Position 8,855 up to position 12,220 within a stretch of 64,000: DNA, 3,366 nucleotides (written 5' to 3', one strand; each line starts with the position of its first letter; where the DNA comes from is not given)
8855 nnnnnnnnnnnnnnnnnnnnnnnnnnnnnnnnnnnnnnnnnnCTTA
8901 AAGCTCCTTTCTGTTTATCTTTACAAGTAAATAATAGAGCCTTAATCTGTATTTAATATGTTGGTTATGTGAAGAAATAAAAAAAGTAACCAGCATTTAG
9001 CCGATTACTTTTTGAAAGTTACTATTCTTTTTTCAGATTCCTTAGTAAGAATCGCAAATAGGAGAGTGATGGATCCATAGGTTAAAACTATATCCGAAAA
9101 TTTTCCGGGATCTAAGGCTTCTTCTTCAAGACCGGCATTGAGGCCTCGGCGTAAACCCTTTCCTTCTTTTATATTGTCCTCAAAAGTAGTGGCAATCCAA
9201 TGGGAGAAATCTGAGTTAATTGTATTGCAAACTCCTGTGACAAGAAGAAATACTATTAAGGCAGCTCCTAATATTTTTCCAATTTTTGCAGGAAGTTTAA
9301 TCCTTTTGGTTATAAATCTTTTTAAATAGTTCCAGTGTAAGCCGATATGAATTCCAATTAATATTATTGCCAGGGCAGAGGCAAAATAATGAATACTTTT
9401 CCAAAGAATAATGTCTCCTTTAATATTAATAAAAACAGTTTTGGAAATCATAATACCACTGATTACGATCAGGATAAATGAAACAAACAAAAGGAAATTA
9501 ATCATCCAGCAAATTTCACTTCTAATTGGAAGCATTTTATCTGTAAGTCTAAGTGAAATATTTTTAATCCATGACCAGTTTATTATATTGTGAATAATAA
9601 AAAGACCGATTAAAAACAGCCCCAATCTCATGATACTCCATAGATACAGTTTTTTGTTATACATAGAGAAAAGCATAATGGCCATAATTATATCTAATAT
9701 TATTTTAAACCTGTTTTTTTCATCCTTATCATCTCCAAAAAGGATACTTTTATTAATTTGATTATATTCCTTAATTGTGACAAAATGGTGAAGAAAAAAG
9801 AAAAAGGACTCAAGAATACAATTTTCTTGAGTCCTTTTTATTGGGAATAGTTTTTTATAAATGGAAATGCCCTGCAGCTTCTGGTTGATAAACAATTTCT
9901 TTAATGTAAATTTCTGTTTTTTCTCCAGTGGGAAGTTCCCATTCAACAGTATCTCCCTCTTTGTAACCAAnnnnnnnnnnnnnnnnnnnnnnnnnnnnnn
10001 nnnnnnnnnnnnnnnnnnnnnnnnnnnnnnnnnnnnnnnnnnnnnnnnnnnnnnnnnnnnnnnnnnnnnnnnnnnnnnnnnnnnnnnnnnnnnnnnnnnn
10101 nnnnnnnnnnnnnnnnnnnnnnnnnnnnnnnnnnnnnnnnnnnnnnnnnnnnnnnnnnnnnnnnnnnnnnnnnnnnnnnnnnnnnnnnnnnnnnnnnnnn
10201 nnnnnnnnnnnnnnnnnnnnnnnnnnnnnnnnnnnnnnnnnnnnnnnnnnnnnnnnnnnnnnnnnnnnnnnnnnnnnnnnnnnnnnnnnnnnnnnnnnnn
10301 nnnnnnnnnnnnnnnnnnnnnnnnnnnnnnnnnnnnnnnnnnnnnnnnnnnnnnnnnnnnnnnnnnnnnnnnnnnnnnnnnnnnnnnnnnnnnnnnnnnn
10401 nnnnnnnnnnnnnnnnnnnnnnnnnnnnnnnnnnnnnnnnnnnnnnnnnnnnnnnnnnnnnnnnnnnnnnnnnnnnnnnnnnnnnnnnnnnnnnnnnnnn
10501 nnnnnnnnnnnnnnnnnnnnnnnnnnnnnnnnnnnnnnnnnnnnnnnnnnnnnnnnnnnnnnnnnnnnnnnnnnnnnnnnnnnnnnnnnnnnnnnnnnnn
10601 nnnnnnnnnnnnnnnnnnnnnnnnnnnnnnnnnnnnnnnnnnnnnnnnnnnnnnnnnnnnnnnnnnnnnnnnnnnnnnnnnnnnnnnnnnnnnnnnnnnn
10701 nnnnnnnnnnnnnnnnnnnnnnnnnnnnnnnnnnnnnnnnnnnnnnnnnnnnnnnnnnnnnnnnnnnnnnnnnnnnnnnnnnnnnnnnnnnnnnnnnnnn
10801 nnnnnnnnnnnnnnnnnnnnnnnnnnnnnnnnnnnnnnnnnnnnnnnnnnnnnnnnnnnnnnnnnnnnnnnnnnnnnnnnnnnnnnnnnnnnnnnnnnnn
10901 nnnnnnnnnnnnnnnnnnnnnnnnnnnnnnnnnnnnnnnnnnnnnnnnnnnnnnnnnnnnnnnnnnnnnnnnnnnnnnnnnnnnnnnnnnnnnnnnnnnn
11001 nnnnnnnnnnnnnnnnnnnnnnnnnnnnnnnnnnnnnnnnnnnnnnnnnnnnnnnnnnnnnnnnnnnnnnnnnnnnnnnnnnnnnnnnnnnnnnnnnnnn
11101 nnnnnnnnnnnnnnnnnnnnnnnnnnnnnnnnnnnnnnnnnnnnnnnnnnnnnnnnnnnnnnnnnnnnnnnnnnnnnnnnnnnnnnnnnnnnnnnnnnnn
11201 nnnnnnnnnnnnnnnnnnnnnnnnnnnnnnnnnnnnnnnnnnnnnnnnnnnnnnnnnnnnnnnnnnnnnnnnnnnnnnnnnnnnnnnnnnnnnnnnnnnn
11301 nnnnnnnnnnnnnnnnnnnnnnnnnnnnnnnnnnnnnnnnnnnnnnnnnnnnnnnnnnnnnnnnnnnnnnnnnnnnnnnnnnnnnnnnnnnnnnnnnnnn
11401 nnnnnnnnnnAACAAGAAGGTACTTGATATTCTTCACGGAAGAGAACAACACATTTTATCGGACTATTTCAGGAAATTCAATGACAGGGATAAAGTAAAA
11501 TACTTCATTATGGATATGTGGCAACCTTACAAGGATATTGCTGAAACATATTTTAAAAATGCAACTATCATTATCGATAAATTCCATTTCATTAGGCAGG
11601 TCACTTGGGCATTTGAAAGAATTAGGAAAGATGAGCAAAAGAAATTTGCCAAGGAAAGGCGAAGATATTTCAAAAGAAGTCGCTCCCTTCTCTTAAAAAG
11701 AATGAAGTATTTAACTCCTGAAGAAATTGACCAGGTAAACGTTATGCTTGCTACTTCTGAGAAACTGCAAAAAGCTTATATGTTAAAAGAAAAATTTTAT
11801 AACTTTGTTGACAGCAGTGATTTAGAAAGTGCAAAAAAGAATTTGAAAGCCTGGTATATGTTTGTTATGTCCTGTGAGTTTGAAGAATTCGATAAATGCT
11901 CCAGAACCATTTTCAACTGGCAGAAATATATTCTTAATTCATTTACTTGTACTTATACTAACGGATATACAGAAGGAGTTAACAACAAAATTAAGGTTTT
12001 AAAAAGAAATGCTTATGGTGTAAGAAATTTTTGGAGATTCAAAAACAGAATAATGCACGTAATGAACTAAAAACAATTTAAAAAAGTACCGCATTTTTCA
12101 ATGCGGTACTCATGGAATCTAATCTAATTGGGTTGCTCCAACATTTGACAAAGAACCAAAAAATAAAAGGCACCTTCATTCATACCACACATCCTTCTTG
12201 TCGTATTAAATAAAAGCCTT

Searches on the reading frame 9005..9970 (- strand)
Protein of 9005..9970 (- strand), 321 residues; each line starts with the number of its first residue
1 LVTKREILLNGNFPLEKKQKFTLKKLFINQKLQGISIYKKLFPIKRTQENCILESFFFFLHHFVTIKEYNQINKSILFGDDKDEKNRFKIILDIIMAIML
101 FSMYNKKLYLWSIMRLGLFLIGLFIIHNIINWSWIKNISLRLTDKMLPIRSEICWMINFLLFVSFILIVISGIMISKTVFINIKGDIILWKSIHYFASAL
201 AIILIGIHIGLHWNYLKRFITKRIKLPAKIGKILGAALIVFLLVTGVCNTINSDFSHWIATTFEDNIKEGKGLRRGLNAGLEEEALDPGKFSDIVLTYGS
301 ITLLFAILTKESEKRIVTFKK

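Call 39: search_protein_families(library=pfam, proteins=[window:9005-9970:-])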
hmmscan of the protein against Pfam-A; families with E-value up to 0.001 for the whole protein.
window:9005-9970:- (321 aa): 1 family
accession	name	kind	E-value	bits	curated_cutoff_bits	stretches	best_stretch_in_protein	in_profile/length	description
PF14358.11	DUF4405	-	2.3e-11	44.5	26.7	1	156-213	1-66/66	Domain of unknown function (DUF4405)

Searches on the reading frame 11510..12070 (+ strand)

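Call 39: search_protein_families(library=pfam, proteins=[window:11510-12070:+])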
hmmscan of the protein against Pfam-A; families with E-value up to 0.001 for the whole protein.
window:11510-12070:+ (186 aa): 1 family
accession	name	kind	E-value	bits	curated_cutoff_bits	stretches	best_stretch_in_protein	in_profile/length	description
PF01610.23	DDE_Tnp_ISL3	-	7.8e-60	203.1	23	1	1-181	60-240/240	Transposase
